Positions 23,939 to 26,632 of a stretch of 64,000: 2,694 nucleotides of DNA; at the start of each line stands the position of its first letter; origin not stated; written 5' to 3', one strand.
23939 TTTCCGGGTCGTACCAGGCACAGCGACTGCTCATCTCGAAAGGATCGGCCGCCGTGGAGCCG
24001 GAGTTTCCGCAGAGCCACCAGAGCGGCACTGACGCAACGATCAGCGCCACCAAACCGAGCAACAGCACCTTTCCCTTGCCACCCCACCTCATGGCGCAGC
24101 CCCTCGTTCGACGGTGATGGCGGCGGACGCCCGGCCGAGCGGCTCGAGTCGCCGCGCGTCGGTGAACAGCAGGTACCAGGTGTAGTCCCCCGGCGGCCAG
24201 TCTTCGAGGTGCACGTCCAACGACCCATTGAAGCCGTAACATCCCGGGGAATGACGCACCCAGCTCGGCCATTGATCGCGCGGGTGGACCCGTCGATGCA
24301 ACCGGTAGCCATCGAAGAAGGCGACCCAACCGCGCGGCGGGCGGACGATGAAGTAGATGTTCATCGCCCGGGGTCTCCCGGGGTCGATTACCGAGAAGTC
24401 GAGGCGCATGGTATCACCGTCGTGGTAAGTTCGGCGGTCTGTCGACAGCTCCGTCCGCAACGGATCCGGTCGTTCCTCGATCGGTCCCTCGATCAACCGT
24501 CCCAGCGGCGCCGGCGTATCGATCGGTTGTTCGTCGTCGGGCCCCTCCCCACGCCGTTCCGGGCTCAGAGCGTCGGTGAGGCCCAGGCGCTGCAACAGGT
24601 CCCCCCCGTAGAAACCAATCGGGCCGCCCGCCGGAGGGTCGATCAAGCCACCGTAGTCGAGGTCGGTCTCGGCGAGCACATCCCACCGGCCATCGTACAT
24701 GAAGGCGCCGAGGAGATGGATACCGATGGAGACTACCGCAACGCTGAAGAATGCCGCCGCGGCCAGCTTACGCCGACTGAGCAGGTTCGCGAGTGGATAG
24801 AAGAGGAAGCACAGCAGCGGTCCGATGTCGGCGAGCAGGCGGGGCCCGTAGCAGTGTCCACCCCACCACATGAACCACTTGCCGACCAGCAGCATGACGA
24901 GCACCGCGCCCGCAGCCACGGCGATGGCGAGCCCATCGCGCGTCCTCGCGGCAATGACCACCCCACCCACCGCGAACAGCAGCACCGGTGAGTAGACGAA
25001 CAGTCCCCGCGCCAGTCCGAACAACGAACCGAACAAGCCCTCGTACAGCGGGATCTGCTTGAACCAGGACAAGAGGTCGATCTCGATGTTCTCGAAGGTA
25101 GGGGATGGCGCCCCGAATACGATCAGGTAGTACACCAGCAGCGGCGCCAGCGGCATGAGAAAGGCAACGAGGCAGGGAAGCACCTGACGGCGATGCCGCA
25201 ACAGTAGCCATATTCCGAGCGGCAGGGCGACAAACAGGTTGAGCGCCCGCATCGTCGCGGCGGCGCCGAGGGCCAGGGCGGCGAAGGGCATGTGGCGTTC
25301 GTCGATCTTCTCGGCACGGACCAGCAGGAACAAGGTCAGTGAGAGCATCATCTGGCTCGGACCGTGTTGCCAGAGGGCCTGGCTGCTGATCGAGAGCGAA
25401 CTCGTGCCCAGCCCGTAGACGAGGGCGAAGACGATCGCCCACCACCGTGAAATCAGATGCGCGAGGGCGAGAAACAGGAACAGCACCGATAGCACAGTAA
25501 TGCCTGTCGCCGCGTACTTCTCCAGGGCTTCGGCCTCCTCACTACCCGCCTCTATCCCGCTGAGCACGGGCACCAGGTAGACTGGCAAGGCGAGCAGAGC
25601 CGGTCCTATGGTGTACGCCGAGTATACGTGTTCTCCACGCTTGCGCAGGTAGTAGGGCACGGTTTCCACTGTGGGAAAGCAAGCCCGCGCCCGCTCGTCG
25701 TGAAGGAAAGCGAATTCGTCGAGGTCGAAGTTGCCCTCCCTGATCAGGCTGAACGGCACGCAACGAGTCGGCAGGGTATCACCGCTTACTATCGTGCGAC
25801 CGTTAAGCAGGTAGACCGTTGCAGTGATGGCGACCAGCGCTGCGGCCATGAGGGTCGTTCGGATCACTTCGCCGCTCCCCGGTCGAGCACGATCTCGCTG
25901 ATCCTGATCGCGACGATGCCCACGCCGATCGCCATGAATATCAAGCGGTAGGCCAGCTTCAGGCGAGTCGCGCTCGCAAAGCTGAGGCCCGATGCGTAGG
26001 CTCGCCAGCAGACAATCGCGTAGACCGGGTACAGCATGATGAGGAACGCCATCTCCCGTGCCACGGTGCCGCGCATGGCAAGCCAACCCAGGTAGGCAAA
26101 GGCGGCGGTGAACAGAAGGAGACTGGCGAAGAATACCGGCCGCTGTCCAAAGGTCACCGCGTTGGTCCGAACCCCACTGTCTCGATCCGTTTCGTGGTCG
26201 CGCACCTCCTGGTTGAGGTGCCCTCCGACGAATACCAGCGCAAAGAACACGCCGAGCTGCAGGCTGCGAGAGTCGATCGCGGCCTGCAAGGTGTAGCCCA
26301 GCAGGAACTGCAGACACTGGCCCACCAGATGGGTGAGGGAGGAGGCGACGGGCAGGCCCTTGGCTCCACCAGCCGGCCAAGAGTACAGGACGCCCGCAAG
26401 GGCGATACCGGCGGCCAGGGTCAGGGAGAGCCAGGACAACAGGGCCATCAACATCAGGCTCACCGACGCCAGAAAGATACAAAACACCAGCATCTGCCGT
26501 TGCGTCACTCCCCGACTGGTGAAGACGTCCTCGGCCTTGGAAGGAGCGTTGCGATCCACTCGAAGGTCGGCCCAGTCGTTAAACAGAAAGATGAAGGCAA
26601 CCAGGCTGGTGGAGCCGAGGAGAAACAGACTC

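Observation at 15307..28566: Undescribed radical-SAM-rich envelope lipid/glycan modification cluster inserted after uvrC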

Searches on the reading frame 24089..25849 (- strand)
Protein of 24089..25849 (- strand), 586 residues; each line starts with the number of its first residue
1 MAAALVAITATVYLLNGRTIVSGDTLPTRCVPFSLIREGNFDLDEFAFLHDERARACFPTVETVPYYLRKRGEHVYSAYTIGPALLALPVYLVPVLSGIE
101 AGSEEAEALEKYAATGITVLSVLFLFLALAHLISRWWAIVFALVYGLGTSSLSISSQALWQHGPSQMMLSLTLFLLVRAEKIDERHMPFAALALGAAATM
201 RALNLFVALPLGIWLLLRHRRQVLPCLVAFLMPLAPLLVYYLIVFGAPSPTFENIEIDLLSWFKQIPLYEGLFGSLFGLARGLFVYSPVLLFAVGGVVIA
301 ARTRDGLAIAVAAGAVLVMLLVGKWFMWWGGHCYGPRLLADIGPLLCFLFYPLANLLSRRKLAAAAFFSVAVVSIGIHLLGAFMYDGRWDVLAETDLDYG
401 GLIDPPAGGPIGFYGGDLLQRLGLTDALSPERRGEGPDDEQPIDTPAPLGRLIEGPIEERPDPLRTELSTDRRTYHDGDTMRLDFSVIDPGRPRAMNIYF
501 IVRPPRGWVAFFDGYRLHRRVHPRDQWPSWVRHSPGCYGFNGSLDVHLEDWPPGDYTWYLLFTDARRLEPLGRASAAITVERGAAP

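Call 17: find_homologous_proteins(query=window:24089-25849:-)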
Query window:24089-25849:- (586 aa): 735 proteins with E <= 0.001 among 8000 candidates; the best 120 are listed.
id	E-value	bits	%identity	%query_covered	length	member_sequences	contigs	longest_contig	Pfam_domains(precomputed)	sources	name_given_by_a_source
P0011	0.0e+0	1338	100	100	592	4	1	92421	-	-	-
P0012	3.3e-289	979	76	99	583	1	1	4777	-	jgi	-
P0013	4.7e-177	608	73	62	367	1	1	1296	-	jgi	jgi:hypothetical protein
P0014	5.7e-169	582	48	99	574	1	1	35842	-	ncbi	-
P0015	1.4e-156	541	47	96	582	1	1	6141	-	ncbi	-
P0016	2.4e-152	527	45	99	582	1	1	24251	-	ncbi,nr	ncbi:MAG: glycosyltransferase family 39 protein [Deltaproteobacteria bacterium]|nr:glycosyltransfera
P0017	2.0e-148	514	72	54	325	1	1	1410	-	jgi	jgi:hypothetical protein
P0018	5.0e-144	499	46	98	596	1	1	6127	PF13231.13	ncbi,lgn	ncbi:MAG: glycosyltransferase family 39 protein [Polyangia bacterium]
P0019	7.2e-144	499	46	99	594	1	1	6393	-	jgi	jgi:hypothetical protein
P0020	1.7e-141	491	46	100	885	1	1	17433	-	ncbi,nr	ncbi:MAG: hypothetical protein PHU25_18120 [Deltaproteobacteria bacterium]|nr:hypothetical protein [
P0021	2.7e-141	490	45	98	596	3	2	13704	PF13231.13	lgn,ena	-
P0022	8.3e-134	465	49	73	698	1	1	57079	-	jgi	jgi:hypothetical protein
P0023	5.8e-129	449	50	69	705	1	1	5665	-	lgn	-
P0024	2.3e-128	447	47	83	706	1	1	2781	PF16158.12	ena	-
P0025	3.4e-128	447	50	71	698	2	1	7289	-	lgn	-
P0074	2.5e-115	404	46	78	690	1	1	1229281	PF13231.13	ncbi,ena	-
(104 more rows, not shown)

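Call 18: find_encoding_contigs(protein=P0014, flank=10000, max_places=2)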
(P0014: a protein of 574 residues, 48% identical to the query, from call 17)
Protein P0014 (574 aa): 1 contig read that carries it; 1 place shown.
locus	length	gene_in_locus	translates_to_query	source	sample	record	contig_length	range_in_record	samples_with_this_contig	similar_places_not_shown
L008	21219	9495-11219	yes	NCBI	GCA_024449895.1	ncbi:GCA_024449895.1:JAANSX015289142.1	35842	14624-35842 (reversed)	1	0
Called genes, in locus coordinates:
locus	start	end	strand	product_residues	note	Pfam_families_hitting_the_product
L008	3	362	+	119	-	?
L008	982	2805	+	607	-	PF13231:PMT_2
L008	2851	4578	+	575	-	PF13231:PMT_2, PF00515:TPR_1 (weak), PF07719:TPR_2 (faint), PF13181:TPR_8 (faint), PF13414:TPR_11 (weak), PF13424:TPR_12 (faint)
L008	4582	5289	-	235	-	PF00535:Glycos_transf_2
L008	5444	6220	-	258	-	PF01040:UbiA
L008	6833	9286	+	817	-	-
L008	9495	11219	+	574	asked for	-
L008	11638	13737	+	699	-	PF00884:Sulfatase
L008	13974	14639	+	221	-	PF03009:GDPD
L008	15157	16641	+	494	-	PF03062:MBOAT, PF13813:MBOAT_2 (weak)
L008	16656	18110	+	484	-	-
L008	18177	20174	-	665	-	-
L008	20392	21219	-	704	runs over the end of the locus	-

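Call 19: find_encoding_contigs(protein=P0020, flank=10000, max_places=2)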
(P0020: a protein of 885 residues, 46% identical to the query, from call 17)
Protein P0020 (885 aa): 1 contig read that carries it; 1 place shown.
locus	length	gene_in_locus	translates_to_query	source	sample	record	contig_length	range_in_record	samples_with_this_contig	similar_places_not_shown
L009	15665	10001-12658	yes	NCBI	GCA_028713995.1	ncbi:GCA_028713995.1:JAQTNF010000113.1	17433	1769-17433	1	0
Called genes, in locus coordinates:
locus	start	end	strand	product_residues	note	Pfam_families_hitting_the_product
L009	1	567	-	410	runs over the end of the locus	-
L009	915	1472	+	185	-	PF01862:PvlArgDC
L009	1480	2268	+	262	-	PF00491:Arginase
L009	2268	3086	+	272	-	PF00491:Arginase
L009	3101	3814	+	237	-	PF13489:Methyltransf_23, PF13649:Methyltransf_25, PF13847:Methyltransf_31, PF08241:Methyltransf_11, PF08242:Methyltransf_12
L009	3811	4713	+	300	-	PF13489:Methyltransf_23, PF13649:Methyltransf_25 (weak), PF08241:Methyltransf_11, PF08242:Methyltransf_12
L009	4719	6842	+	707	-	-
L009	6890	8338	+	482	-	PF02310:B12-binding, PF04055:Radical_SAM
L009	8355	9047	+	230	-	PF00535:Glycos_transf_2, PF13641:Glyco_tranf_2_3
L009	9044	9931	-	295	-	PF01040:UbiA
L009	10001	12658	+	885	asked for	-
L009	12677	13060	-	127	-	-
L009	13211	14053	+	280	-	PF00583:Acetyltransf_1, PF13673:Acetyltransf_10, PF13508:Acetyltransf_7, PF08445:FR47 (faint), PF13527:Acetyltransf_9 (weak), PF18014:Acetyltransf_18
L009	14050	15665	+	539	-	PF01663:Phosphodiest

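Call 20: find_encoding_contigs(protein=P0074, flank=10000, max_places=2)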
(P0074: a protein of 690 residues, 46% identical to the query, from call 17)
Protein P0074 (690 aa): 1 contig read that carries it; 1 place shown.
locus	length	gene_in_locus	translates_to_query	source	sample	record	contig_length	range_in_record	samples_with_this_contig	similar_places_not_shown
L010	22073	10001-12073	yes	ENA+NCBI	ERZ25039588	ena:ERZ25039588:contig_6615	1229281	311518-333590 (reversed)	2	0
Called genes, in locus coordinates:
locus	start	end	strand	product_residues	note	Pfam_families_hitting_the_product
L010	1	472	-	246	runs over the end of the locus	PF04932:Wzy_C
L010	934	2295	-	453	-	PF13727:CoA_binding_3, PF02397:Bac_transf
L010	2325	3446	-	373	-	PF00534:Glycos_transf_1, PF13692:Glyco_trans_1_4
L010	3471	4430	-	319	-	PF01370:Epimerase, PF02719:Polysacc_synt_2 (weak), PF04321:RmlD_sub_bind (weak), PF16363:GDP_Man_Dehyd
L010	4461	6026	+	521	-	PF03062:MBOAT, PF13813:MBOAT_2 (weak)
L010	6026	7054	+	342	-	-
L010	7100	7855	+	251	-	PF00535:Glycos_transf_2, PF10111:Glyco_tranf_2_2 (weak), PF13641:Glyco_tranf_2_3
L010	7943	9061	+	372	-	-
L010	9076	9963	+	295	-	PF01040:UbiA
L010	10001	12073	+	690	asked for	PF13231:PMT_2 (weak)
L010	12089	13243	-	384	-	PF13513:HEAT_EZ (faint), PF13646:HEAT_2, PF03130:HEAT_PBS (faint), PF27207:Y4lR_2nd (faint), PF00514:Arm (faint), PF02985:HEAT (faint), PF13646:HEAT_2, PF13646:HEAT_2, +1 more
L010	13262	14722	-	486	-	PF24316:Tli3 (faint), PF13088:BNR_2, PF02012:BNR (faint)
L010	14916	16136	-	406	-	-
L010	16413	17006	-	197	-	-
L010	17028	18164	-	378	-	-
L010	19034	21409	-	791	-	PF07719:TPR_2 (faint)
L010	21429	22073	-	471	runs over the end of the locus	PF13727:CoA_binding_3, PF02397:Bac_transf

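Call 24: find_related_loci(query=A2, collection=genome_contigs, flank=10000)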
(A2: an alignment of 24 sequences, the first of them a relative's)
Query A2 (592 aa) in genome_contigs; peptide patterns used: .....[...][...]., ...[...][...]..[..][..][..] (x = any residue, [..] = any of these).
599 stretches matched a pattern (row limit reached: there are more); 491 encode a relative of the query (tblastn E <= 1e-3); the best 80 are kept; 80 distinct loci.
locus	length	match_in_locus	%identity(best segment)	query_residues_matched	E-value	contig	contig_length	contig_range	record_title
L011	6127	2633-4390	46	11-587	2e-136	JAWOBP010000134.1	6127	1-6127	MAG: Polyangia bacterium isolate BLK3-3.bin.217 k191_1839417, whole genome shotgun sequence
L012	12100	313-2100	44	1-587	5e-135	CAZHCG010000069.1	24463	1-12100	MAG TPA_asm: uncultured Myxococcales bacterium isolate binchicken_co17_433 genome assembly, contig: NODE_5337_length_244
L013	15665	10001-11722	46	1-592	8e-131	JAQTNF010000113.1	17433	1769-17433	MAG: Deltaproteobacteria bacterium isolate STA_58 NODE_6199_length_17433_cov_3.861724_Sandtown_A, whole genome shotgun s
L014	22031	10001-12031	49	18-586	3e-99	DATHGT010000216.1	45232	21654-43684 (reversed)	MAG TPA_asm: Candidatus Acidoferrum sp. isolate SMAG_U12481 k141_15656, whole genome shotgun sequence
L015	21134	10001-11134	41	6-396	2e-77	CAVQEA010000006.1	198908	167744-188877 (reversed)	MAG: uncultured delta proteobacterium isolate MFD02242.bin.3.158 genome assembly, contig: contig_19112, whole genome sho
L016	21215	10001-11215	40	1-401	2e-75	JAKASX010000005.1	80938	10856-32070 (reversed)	MAG: Acidobacteria bacterium isolate YP1.bin9 NODE_305_length_80938_cov_4.167131, whole genome shotgun sequence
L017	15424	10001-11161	40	4-404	9e-73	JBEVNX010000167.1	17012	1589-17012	MAG: Candidatus Binatia bacterium isolate T4R5BO_autometa_bin_0003 T4R5BO_autometa_bin_0003_k133_8181872, whole genome s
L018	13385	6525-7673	38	11-396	3e-70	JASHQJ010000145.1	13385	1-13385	MAG: Candidatus Binataceae bacterium isolate JOPF072 JOPF_AWAY_contig_412163, whole genome shotgun sequence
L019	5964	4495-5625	39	8-396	6e-69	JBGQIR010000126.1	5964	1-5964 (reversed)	MAG: Candidatus Methylomirabilis sp. isolate OBJ2_061818_070_43 k141_2152479_length_5964_cov_10.0000, whole genome shotg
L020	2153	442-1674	36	11-410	1e-70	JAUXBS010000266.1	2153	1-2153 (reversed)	MAG: Clostridia bacterium isolate CSMAG_2805 CSMAG_2805_k117_2713614_length_2153_cov_13.0000, whole genome shotgun seque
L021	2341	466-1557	41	28-396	5e-69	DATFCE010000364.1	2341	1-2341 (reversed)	MAG TPA_asm: Nitrospiraceae bacterium isolate SMAG_U8546 k141_1336898, whole genome shotgun sequence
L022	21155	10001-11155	39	8-402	2e-67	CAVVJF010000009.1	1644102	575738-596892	MAG: uncultured Candidatus Rokubacteria bacterium isolate MFD04850.bin.2.326 genome assembly, contig: contig_183, whole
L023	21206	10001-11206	36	11-417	2e-66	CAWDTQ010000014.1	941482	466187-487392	MAG: uncultured delta proteobacterium isolate MFD05377.bin.2.158 genome assembly, contig: contig_70093, whole genome sho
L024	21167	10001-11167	35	13-404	3e-65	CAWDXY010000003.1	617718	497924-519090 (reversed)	MAG: uncultured delta proteobacterium isolate MFD01248.bin.1.21 genome assembly, contig: contig_21291, whole genome shot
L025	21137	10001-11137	42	10-402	1e-64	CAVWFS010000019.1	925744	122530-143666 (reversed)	MAG: uncultured Candidatus Rokubacteria bacterium isolate MFD00962.bin.2.180 genome assembly, contig: contig_96373, whol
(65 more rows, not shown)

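Call 32: search_solved_structures(query=A2, max_evalue=1)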
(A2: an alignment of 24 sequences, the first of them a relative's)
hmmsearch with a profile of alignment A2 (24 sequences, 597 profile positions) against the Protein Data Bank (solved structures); distinct sequences matched with E-value up to 1: 3.
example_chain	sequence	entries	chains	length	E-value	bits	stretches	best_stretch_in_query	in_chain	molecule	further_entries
9ufb_B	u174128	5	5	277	0.11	13.8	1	310-350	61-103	Ubiquinol oxidase subunit 2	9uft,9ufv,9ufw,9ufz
6nz0_Z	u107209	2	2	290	0.17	13.1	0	542-590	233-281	Dyslexia-associated protein KIAA0319-like protein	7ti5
3llr_A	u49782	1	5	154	0.62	11.3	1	328-411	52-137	DNA (cytosine-5)-methyltransferase 3A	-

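Call 45: predict_structure(alignment_id=A2)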
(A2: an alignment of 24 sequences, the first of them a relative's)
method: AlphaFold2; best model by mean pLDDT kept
length: 592 residues; sequences in the alignment: 24
mean_pLDDT: 85.9   pTM: 0.88
mean pLDDT of the five models: 85.9, 84.7, 83.9, 83.6, 82.1
residues with pLDDT >= 90: 295; 70-90: 218; 50-70: 60; < 50: 19
segments of 3 or more residues with pLDDT < 50: 288-290, 335-339, 440-448
pLDDT, mean of each block of 10 residues (from residue 1): 95 91 68 86 94 92 89 90 88 89 91 86 92 98 95 67 68 95 97 98 91 96 96 97 92 78 84 84 60 80 97 97 90 54 76 96 96 91 82 78 69 75 89 63 46 85 88 96 93 90 93 88 77 85 89 90 95 91 88 52
secondary structure, 60 per line:
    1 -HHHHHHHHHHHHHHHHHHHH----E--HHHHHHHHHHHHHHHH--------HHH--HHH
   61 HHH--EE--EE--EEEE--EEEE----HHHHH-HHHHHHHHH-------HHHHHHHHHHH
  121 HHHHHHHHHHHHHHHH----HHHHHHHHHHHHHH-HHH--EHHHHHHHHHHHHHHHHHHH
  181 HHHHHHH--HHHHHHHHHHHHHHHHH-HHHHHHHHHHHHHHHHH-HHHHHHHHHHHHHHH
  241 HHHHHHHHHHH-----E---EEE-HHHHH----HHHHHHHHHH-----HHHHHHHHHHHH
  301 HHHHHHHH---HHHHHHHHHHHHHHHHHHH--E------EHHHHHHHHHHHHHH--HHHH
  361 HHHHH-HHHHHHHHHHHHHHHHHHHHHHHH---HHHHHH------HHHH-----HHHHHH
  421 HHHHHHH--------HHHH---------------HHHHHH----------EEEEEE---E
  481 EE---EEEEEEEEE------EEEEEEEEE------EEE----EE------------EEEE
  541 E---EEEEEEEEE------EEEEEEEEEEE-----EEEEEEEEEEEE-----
elements in order: H2-21 H29-44 H58-63 E74-77 E80-83 H88-92 H94-102 H110-136 H141-154 H162-187 H190-206 H208-224 H226-251 E261-263 H265-269 H274-283 H289-308 H312-330 H341-354 H357-365 H367-390 H394-399 H406-409 H415-427 H436-439 H455-460 E471-476 E480-482 E486-494 E501-509 E516-518 E537-541 E545-553 E560-570 E576-587

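Call 50: fold_search(model_id=the predicted structure, library=pdb)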
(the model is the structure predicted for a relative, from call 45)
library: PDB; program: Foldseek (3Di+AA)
matches with E <= 10: 1657; with E <= 0.001: 3
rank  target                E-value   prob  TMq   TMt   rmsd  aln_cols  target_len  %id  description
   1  5vhv_A                3.6e-04  0.99  0.14  0.21  19.7       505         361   11  Pseudomonas fluorescens alkylpurine DNA glycosylase AlkC bound to DNA containing an oxocarbenium-intermediate analog (released 2017-10-25)
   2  5vi0_A                6.7e-04  0.99  0.15  0.23  21.5       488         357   12  Pseudomonas fluorescens alkylpurine DNA glycosylase AlkC bound to DNA containing an abasic site analog (released 2017-10-25)
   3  7e9s_A                7.6e-04  1.00  0.41  0.30  13.2       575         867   11  Archaeal oligosaccharyltransferase AglB from Archaeoglobus fulgidus in complex with an inhibitory peptide and a dolich (released 2021-09-08)
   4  5gmy_A                1.2e-03  1.00  0.38  0.28  14.4       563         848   10  Crystal structure of the Archaeoglobus fulgidus oligosaccharyltransferase (O29867_ARCFU) tethered with an acceptor pep (released 2017-02-01)
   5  2p9r_A                2.2e-03  1.00  0.14  0.66   4.6       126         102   20  Human alpha2-macroglogulin is composed of multiple domains, as predicted by homology with complement component C3 (released 2007-08-21)
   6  3u48_B                3.1e-03  1.00  0.13  0.11   6.3       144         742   10  From soil to structure: a novel dimeric family 3-beta-glucosidase isolated from compost using metagenomic analysis (released 2013-04-10)
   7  5m5p_A                3.1e-03  0.82  0.14  0.06  20.7       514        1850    9  S. cerevisiae spliceosomal helicase Brr2 (271-end) in complex with the Jab/MPN domain of S. cerevisiae Prp8 (released 2016-12-07)
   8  3waj                  3.6e-03  1.00  0.43  0.33  14.0       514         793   12  Crystal structure of the Archaeoglobus fulgidus oligosaccharyltransferase (O29867_ARCFU) complex with Zn and sulfate (released 2013-10-30)
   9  3u4a_B                4.3e-03  1.00  0.12  0.10   6.9       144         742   10  From soil to structure: a novel dimeric family 3-beta-glucosidase isolated from compost using metagenomic analysis (released 2013-04-10)
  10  8xrv_D                4.4e-03  1.00  0.13  0.11   6.6       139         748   14  The crystal structure of a GH3 enzyme CcBgl3B with glucose (released 2024-04-10)
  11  5z87_A                4.8e-03  1.00  0.12  0.10   6.5       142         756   12  Structural of a novel b-glucosidase EmGH1 at 2.3 angstrom from Erythrobacter marinus (released 2019-02-06)
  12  8xrt_A                4.8e-03  1.00  0.13  0.11   6.6       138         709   15  The crystal structure of a GH3 enzyme CcBgl3B (released 2024-04-10)
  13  21ji_C                5.3e-03  1.00  0.14  0.11   5.6       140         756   13  Crystal structure of isoprimeverose-producing enzyme from Phaeoacremonium minimum (released 2026-04-08)
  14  3u48_A                5.3e-03  1.00  0.13  0.11   7.0       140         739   10  From soil to structure: a novel dimeric family 3-beta-glucosidase isolated from compost using metagenomic analysis (released 2013-04-10)
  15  8xrv_E                5.3e-03  1.00  0.13  0.11   6.6       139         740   14  The crystal structure of a GH3 enzyme CcBgl3B with glucose (released 2024-04-10)
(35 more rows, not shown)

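Call 55: search_protein_families(library=pfam, proteins=[L012:3152-5443:+, L012:3218-5788:-, L012:5314-6384:+, L012:6165-8099:-, L012:6348-8519:+, L012:7964-9019:-, L012:8649-9578:-, L012:9842-12067:-, L009:4719-6842:+], max_evalue=0.01)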
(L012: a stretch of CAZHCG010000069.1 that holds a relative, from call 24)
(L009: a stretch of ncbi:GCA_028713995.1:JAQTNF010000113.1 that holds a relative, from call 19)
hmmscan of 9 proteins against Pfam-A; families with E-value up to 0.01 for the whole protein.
L012:3152-5443:+ (763 aa): 0 families

L012:3218-5788:- (856 aa): 3 families
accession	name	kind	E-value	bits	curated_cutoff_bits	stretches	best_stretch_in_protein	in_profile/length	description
PF09335.16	VTT_dom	-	7.4e-23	81.8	33.9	1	701-815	1-120/123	VTT domain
PF00614.28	PLDc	-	3.9e-17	61.8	21.9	2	282-308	2-28/28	Phospholipase D Active site motif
PF13091.12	PLDc_2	-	5.7e-15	55.8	27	1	411-537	3-116/132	PLD-like domain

L012:5314-6384:+ (356 aa): 0 families

L012:6165-8099:- (644 aa): 1 family
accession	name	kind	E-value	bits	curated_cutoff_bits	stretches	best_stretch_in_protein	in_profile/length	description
PF11028.14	TMEM260-like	-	6.3e-28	98.2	24.2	1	41-199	1-167/179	Protein O-mannosyl-transferase TMEM260-like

L012:6348-8519:+ (723 aa): 0 families

L012:7964-9019:- (351 aa): 0 families

L012:8649-9578:- (309 aa): 1 family
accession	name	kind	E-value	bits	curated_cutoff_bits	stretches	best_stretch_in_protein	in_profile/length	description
PF03411.18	Peptidase_M74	-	5.6e-20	72.4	25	1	94-298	1-194/240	Penicillin-insensitive murein endopeptidase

L012:9842-12067:- (741 aa): 0 families

L009:4719-6842:+ (707 aa): 0 families

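Call 56: search_protein_families(library=pfam, proteins=[L010:7943-9061:+, L010:6026-7054:+, L008:6833-9286:+, L008:16656-18110:+], max_evalue=0.01)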
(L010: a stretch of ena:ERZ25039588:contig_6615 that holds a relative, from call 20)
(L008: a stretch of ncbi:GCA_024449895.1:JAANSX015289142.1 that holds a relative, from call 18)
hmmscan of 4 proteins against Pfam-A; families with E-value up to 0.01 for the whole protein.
L010:7943-9061:+ (372 aa): 0 families

L010:6026-7054:+ (342 aa): 1 family
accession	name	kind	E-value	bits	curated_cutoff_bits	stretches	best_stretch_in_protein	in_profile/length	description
PF13472.12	Lipase_GDSL_2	-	0.0013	19.7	32.9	0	238-328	87-177/178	GDSL-like Lipase/Acylhydrolase family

L008:6833-9286:+ (817 aa): 0 families

L008:16656-18110:+ (484 aa): 0 families

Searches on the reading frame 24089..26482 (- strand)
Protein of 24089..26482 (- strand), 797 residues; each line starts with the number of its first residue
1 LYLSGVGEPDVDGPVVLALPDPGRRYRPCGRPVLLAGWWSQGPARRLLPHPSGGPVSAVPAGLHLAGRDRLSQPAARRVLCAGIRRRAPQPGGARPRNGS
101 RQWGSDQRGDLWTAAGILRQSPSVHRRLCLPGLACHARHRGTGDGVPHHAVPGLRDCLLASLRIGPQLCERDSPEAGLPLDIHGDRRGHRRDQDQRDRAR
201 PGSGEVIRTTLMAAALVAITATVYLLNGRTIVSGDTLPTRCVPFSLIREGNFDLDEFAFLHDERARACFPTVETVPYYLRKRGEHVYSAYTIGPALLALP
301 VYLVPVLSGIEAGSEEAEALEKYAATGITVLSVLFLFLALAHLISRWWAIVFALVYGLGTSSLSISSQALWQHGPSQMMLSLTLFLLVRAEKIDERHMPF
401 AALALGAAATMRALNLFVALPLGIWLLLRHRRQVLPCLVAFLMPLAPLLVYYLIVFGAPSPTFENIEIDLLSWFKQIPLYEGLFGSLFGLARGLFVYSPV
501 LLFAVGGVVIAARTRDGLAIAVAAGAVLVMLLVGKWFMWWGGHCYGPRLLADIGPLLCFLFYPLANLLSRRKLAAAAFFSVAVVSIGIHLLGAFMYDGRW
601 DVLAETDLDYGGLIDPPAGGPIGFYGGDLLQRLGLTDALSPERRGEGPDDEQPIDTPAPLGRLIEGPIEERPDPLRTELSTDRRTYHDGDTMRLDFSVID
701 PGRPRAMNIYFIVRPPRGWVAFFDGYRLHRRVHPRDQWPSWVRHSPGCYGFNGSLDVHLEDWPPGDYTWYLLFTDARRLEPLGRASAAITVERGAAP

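Call 4: search_protein_families(library=pfam, proteins=[window:24089-26482:-], max_evalue=0.01)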
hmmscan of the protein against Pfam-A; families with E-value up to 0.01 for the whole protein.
window:24089-26482:- (797 aa): 0 families

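Call 5: search_protein_families(library=ncbifam, proteins=[window:24089-26482:-], max_evalue=0.01)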
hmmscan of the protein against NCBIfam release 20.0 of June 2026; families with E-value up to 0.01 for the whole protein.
window:24089-26482:- (797 aa): 1 family
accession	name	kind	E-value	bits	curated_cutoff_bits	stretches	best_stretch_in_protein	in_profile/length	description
NF047440.1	LA3751_2_3_fam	subfamily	7.2e-10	38.3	200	1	326-590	99-381/460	LA_3751/LA_3752 family putative glycosyltransferase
